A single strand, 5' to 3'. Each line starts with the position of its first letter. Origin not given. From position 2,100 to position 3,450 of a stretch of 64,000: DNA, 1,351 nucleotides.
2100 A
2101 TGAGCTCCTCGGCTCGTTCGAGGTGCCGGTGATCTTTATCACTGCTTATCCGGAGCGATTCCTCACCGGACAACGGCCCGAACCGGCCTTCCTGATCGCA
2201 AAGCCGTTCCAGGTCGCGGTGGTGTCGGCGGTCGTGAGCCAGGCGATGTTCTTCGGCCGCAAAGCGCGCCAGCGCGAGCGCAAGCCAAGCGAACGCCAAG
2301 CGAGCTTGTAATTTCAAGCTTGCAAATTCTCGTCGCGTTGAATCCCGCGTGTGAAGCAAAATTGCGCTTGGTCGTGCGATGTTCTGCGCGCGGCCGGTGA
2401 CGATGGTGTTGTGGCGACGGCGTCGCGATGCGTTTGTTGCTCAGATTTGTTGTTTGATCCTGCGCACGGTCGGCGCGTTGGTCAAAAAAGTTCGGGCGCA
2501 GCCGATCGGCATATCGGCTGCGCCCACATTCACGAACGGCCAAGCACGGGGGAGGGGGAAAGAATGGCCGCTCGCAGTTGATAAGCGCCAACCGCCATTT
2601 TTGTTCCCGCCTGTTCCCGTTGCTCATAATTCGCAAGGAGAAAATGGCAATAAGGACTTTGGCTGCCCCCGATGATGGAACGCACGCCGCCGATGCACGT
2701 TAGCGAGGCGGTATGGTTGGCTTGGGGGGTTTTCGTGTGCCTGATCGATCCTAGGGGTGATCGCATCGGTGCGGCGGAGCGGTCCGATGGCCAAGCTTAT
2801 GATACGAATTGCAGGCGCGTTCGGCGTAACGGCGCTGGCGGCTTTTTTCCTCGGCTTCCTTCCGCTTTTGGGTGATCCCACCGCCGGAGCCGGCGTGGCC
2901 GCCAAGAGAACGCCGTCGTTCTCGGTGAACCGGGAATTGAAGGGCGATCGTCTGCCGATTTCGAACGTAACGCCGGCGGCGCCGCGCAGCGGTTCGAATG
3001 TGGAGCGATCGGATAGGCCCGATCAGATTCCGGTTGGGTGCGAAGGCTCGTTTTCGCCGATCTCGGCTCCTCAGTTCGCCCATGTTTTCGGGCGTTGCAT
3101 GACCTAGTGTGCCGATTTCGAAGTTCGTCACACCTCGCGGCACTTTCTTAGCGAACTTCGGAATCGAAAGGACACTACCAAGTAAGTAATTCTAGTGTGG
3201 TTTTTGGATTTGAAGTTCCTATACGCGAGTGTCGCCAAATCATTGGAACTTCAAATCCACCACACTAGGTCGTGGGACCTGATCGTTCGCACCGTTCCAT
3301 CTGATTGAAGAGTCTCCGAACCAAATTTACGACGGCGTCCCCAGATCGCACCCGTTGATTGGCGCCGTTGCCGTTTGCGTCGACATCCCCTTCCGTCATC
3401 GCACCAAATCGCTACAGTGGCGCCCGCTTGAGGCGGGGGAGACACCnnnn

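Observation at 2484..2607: Candidate EcfG-linked small RNA with a C-rich anti-SD loop, encoded next to phyR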

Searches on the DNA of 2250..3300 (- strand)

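Call 5: search_rna_families(source=window, start=2250, end=3300, threshold=evalue, max_evalue=10, show_alignments=4)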
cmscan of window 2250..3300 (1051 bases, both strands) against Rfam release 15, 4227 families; matches with E-value up to 10: 6.
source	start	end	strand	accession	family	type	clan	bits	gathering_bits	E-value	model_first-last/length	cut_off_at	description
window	3184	3274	+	RF00637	mir-276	Gene; miRNA;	-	21.3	62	0.021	1-90/90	no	mir-276 microRNA precursor family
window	2258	2281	+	RF01356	CRISPR-DR28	Gene; CRISPR;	-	19.4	35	1.6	1-24/24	no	CRISPR RNA direct repeat element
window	3207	3257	-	RF00637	mir-276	Gene; miRNA;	-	16.6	62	0.57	22-71/90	no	mir-276 microRNA precursor family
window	3187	3272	-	RF00046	snoR30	Gene; snRNA; snoRNA; CD-box;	CL00073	15.6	60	3.6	1-96/96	no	Small nucleolar RNA R30/Z108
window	2817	2951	+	RF02272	Vax2os1_3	Gene; lncRNA;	-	12.4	50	6.8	1-199/199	no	Vax2os1 conserved region 3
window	2494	2585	-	RF01670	P17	Gene; sRNA;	-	9.7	45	9.9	1-282/282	no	Pseudomonas sRNA P17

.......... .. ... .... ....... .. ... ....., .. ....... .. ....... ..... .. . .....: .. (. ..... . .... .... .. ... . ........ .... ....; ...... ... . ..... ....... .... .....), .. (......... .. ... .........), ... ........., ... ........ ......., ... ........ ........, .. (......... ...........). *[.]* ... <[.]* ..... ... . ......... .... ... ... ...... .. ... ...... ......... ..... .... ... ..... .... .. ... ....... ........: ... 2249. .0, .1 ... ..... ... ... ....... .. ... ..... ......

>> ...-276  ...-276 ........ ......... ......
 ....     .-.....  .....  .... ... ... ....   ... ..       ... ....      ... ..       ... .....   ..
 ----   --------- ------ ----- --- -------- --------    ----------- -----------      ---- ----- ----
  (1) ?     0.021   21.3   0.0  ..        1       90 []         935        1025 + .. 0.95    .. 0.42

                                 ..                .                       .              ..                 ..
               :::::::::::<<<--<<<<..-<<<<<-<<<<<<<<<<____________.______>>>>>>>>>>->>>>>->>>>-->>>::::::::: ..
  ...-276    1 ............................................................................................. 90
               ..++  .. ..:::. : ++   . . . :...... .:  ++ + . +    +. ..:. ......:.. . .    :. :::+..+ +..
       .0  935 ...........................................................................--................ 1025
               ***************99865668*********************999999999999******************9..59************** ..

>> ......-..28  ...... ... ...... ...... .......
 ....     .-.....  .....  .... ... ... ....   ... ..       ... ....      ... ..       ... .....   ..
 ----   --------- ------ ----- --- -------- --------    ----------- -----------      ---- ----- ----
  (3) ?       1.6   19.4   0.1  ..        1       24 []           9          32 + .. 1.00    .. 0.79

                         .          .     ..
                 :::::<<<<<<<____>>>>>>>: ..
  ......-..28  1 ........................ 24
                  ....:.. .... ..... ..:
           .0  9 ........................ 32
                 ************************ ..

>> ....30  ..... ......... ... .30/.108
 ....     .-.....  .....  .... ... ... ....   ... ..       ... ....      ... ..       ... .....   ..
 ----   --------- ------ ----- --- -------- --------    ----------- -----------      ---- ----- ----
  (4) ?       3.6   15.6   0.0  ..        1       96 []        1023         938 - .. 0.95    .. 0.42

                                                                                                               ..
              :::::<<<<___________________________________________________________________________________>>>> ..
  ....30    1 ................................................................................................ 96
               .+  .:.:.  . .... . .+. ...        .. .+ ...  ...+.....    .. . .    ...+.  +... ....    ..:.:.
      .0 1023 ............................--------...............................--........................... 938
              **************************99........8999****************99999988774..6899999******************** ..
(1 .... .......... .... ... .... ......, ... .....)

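Call 24: build_rna_model(alignment_id=A3, structure=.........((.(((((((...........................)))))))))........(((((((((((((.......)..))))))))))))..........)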
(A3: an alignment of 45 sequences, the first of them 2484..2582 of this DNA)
Model R1 built from alignment A3 (45 sequences, 108 columns); structure: as given.
model positions 96; base pairs 22; branch points 1; effective number of sequences 1.35; information 0.596 bits per position. Calibrated on 0.2 Mb of random sequence (short: E-values are rough).
structure used (alignment columns):
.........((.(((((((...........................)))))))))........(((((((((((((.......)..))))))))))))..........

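Call 26: search_with_rna_model(model_id=R1, sources=[window, L001, L002, L003, L004, L005, L006, L007, L008, L009, L010, L011, L012, L013, L014, L015, L016, L017, L018, L019, L020, L021, L022, L023, L024, L025, L026, L027, L028, L029, L030, L031, L032, L033, L034, L035, L036, L037, L038, L039, L040, L041, L042, L043, L044, L045, L046, L047, L048, L049, L050, L051, L052, L053, L054, L055, L056, L057, L058, L059, L060, L061, L062, L063, L064, L065, L066, L067, L068, L069, L070, L071, L072, L073, L074, L075, L076, L077, L078, L079, L080], max_evalue=1)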
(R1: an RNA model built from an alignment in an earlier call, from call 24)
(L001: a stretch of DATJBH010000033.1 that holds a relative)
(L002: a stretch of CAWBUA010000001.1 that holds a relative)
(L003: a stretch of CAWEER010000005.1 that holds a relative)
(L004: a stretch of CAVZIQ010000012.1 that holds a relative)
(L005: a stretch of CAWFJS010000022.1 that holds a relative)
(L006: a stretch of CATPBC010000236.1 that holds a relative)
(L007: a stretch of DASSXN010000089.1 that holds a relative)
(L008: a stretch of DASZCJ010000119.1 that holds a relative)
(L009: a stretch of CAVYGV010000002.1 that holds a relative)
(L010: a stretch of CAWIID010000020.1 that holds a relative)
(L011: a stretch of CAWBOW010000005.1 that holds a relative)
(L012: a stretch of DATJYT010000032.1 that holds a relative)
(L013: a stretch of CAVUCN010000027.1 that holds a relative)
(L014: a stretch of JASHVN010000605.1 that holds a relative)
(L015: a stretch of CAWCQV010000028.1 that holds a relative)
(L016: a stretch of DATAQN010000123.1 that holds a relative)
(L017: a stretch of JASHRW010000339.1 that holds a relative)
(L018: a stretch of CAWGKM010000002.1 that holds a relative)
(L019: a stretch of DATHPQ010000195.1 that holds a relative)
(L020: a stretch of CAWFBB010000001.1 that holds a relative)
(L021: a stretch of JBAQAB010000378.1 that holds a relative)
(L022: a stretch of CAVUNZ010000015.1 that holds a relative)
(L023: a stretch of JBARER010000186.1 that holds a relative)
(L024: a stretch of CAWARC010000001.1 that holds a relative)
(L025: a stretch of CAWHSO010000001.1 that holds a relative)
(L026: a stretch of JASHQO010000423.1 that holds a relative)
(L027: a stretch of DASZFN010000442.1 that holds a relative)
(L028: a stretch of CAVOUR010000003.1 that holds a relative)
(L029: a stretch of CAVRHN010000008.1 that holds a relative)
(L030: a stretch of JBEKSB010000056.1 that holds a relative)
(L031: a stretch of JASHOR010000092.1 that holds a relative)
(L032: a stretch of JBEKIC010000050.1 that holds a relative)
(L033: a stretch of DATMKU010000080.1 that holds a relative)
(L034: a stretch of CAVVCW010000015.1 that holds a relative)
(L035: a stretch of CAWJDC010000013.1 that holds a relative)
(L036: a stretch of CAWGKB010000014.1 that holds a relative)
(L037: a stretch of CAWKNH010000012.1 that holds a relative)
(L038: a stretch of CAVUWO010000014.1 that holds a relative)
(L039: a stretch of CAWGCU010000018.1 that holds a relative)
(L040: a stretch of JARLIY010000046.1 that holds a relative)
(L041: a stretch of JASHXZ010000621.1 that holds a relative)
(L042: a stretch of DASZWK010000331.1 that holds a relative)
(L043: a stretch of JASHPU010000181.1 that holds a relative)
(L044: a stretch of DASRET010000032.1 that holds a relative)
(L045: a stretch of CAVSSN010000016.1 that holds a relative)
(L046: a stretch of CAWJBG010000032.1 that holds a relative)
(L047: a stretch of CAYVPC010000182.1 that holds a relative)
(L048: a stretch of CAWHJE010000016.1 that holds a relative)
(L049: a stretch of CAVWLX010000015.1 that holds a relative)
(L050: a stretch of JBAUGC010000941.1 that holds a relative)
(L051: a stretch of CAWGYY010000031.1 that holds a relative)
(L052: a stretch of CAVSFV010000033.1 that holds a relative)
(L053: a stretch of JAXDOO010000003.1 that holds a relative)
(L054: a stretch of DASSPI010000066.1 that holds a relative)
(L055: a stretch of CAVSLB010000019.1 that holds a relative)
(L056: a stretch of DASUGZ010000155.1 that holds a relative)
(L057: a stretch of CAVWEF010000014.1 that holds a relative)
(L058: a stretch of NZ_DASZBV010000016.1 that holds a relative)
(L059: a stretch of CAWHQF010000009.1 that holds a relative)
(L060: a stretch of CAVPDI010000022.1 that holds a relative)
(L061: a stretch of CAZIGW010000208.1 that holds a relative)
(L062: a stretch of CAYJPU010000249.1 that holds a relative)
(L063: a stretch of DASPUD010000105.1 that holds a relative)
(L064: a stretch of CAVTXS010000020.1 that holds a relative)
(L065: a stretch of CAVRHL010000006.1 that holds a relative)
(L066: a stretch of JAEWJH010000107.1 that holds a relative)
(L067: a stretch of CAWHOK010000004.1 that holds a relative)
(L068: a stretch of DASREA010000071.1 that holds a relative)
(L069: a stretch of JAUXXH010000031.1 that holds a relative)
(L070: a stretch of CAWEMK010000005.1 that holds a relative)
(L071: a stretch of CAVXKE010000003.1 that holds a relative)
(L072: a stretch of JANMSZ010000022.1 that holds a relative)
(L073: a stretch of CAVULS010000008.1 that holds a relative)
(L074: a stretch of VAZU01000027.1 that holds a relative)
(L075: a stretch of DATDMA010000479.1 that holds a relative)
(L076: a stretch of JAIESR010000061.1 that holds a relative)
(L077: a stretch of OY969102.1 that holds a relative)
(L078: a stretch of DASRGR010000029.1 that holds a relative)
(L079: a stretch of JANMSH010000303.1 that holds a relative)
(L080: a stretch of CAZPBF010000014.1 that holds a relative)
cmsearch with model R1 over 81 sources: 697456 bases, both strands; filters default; matches with E-value up to 1: 110.
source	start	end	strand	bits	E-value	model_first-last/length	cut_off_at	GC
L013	4919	5015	-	112.4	1.5e-23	1-96/96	no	0.65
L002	4996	5092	-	111.7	2.2e-23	1-96/96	no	0.62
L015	4925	5020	-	111.5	2.5e-23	1-96/96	no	0.62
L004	4979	5073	-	111.5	2.5e-23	1-96/96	no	0.65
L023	4962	5057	-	110.7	3.8e-23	1-96/96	no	0.59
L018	4947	5042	-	110.6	4.2e-23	1-96/96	no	0.64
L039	4901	4997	-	110.4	4.6e-23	1-96/96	no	0.66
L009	4911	5005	-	110.3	4.7e-23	1-96/96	no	0.64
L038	4911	5007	-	110.1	5.4e-23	1-96/96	no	0.62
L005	4972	5068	-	109.4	7.6e-23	1-96/96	no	0.62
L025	4924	5020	-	109.3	8.1e-23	1-96/96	no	0.66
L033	1803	1899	-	109.3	8.1e-23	1-96/96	no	0.66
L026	1141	1237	-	109.1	9.3e-23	1-96/96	no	0.66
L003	4923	5018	-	109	9.5e-23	1-96/96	no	0.66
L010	4924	5019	-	108.9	1e-22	1-96/96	no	0.67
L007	4971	5067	-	108.7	1.1e-22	1-96/96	no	0.63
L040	4888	4984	-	108.7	1.1e-22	1-96/96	no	0.66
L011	4946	5041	-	108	1.7e-22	1-96/96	no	0.6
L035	4993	5086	-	106.9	2.9e-22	1-96/96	no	0.62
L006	4938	5034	-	106.7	3.3e-22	1-96/96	no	0.63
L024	4953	5048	-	105.3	7.1e-22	1-96/96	no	0.64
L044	5978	6075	-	104.6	1e-21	1-96/96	no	0.67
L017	2769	2865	-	104.5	1.1e-21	1-96/96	no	0.69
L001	4950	5045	-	104.5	1.1e-21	1-96/96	no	0.66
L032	2180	2275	-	103.6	1.7e-21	1-96/96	no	0.6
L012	4970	5064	-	103.3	2.1e-21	1-96/96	no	0.62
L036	4922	5019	-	102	4.2e-21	1-96/96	no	0.63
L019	4955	5051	-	100.3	1.1e-20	1-96/96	no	0.66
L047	3639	3733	-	100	1.2e-20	1-96/96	no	0.64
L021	1979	2069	-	99.8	1.3e-20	7-96/96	5'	0.65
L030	4908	5003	-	99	2.1e-20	1-96/96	no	0.65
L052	4899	4996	-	98.4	2.8e-20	1-96/96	no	0.64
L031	5026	5124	-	97.9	3.7e-20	1-96/96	no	0.66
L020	4906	4999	-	97.8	4e-20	1-96/96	no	0.63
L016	3994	4089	-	96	1.1e-19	1-96/96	no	0.66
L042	5939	6034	-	95.8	1.1e-19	1-96/96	no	0.61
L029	4955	5052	-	95.2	1.6e-19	1-96/96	no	0.62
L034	4963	5058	-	95.2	1.6e-19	1-96/96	no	0.68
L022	4988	5083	-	94.7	2.1e-19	1-96/96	no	0.66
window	2484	2581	-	93.4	4.3e-19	1-96/96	no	0.61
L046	4933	5029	-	90.9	1.6e-18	1-96/96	no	0.67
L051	4946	5042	-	90.1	2.5e-18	1-96/96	no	0.66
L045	5386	5479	-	89.9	2.8e-18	1-96/96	no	0.69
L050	4910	5007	-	89.8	2.9e-18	1-96/96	no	0.64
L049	4926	5024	-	86.2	2e-17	1-96/96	no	0.64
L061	5005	5096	-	74.8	8.9e-15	1-96/96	no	0.62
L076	5725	5815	-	73.6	1.7e-14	1-96/96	no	0.67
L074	5603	5694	-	65.8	1.1e-12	1-96/96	no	0.64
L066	5747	5843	-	63.6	3.8e-12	1-96/96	no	0.67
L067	5329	5420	-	63.2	4.6e-12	1-96/96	no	0.62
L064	5958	6048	-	61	1.5e-11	1-96/96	no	0.65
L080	5782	5875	-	53.8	7.1e-10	1-96/96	no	0.68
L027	1694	1737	-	51.3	2.8e-09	53-96/96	5'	0.59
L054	5578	5667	-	48.3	1.4e-08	1-96/96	no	0.69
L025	4901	4975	+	32.2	8e-05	1-96/96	no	0.64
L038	4896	4962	+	31.6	0.00011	1-96/96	no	0.57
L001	4955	4991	+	31.1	0.00014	50-86/96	no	0.65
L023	4967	5003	+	31.1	0.00014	50-86/96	no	0.65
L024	4881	5004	+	30.9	0.00016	1-96/96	no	0.6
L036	4927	4963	+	30.8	0.00017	50-86/96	no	0.68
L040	4893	4929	+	30.8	0.00017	50-86/96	no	0.68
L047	3618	3690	+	30.6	0.00018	1-96/96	no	0.59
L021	1984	2020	+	30.5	0.0002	50-86/96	no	0.65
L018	4904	4998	+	30.4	0.0002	1-96/96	no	0.63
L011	4952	4987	+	30.3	0.00022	51-86/96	no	0.67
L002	5004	5037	+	29.7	0.0003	53-86/96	no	0.71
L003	4931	4964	+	29.7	0.0003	53-86/96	no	0.71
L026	1149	1182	+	29.7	0.0003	53-86/96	no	0.71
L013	4924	4960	+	29.6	0.00032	50-86/96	no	0.65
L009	4870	4962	+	29.5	0.00033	1-96/96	no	0.53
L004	4989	5020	+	29.2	0.00039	55-86/96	no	0.75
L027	1704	1735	+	29.2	0.00039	55-86/96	no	0.75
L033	1813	1844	+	29.2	0.00039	55-86/96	no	0.75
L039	4911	4942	+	29.2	0.00039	55-86/96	no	0.75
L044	5988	6019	+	29.2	0.00039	55-86/96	no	0.75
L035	4942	5042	+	29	0.00044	1-96/96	no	0.55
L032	2185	2221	+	28.8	0.00049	50-86/96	no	0.62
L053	3849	3936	-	28.7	0.00052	1-96/96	no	0.64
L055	5579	5667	-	28.3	0.00064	1-96/96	no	0.63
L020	4911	4946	+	27.3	0.0011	50-86/96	no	0.67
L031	5031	5067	+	26.8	0.0014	50-86/96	no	0.59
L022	4957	5039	+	26.6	0.0016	1-96/96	no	0.66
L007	4934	5022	+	26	0.0022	1-96/96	no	0.57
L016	4005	4034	+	25.9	0.0023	56-85/96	no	0.73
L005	4946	5023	+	25.8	0.0024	1-96/96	no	0.55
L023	6825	6879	+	25.1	0.0035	1-96/96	no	0.62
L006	4908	4989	+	25.1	0.0036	1-96/96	no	0.55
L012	4931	5021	+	24.8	0.0041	1-96/96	no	0.59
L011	6753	6845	+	24.4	0.0051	1-96/96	no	0.66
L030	4831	4959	+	24.4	0.0052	1-96/96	no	0.64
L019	4966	4995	+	24.4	0.0052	56-85/96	no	0.67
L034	4974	5003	+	24.4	0.0052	56-85/96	no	0.67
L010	4929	4965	+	24.2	0.0056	50-86/96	no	0.68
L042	5914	5990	+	24.1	0.0061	1-96/96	no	0.58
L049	4905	4979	+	24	0.0065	1-96/96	no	0.6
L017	2779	2810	+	24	0.0066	55-86/96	no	0.78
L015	4935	4966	+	23.5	0.0082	55-86/96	no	0.72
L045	5396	5427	+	23.2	0.01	55-86/96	no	0.72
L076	5735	5763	+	21.6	0.023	55-86/96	no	0.72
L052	4884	4951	+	20.8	0.035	1-96/96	no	0.62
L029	4917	5006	+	20.1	0.051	1-96/96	no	0.62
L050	4915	4952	+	19.9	0.058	50-86/96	no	0.71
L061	5014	5047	+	19.7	0.065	54-86/96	no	0.68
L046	4938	4975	+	19.7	0.066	50-86/96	no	0.71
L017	585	666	-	16.7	0.32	1-96/96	no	0.6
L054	5544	5627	+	16.7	0.33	1-96/96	no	0.67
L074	8149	8239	+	15.9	0.5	1-96/96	no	0.67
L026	2925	2993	+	15.6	0.57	1-96/96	no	0.55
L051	4951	4988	+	14.8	0.88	50-86/96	no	0.68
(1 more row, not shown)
